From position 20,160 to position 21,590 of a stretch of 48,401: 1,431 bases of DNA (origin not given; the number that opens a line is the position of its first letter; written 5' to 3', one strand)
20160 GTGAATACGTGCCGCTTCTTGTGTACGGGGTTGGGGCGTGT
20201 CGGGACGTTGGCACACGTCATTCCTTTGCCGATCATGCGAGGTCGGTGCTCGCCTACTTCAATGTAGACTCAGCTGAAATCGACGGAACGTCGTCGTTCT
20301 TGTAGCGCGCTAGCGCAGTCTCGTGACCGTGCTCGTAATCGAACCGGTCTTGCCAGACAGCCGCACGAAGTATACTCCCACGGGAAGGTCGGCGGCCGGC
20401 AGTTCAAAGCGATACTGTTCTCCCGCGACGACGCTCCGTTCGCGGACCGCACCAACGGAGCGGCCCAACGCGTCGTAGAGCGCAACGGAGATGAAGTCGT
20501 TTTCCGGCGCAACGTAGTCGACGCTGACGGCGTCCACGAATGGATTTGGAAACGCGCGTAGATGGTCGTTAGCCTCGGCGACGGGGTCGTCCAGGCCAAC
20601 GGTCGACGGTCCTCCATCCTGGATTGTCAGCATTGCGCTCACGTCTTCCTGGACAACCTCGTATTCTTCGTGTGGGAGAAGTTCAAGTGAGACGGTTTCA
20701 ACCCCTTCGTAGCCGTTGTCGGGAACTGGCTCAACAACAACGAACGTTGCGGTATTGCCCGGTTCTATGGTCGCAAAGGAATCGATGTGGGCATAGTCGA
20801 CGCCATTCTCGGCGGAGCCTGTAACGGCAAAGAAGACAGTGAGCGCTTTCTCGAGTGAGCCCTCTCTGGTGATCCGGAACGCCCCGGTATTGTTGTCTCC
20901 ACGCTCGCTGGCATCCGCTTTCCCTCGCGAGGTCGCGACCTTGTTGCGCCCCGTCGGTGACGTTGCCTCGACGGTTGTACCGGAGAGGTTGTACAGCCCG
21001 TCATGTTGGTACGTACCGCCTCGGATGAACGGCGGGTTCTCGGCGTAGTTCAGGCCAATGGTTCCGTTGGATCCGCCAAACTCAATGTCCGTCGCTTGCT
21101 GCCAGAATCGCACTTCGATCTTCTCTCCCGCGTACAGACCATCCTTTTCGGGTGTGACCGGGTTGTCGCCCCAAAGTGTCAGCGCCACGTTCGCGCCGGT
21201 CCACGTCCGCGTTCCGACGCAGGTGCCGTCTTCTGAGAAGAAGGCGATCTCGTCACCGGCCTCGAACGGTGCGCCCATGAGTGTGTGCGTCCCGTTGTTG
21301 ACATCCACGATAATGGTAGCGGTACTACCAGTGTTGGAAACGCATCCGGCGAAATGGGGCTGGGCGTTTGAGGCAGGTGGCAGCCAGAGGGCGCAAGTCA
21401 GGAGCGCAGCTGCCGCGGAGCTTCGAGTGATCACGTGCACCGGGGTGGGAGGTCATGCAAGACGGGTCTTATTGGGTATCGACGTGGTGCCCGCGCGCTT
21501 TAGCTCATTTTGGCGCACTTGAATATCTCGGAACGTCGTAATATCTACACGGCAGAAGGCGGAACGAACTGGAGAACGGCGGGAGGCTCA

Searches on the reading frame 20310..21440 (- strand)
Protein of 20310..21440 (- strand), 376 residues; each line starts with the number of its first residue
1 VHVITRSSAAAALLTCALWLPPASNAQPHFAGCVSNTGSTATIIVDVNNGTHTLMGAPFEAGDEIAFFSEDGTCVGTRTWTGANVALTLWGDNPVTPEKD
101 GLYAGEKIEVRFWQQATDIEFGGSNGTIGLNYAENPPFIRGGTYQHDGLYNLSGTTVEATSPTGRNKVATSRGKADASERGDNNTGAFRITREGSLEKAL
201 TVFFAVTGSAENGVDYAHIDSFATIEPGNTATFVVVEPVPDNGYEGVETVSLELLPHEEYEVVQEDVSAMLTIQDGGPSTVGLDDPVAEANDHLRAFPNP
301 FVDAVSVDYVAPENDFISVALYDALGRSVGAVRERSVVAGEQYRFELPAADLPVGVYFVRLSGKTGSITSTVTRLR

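Call 62: search_protein_families(library=pfam, proteins=[window:20310-21440:-], max_evalue=0.01)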
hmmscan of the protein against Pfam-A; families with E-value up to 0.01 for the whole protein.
window:20310-21440:- (376 aa): 2 families
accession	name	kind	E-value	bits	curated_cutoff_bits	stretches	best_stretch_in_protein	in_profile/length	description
PF18962.6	Por_Secre_tail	-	1.7e-07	31.9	27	1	297-370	2-71/75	Secretion system C-terminal sorting domain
PF03160.20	Calx-beta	-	4.1e-05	24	27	1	187-275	25-117/119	Calx-beta domain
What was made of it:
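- Checked: Genome context: a T9SS sorting-domain protein lies at 20310-21440 (Por_Secre_tail, E 1.7e-7, call 62).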
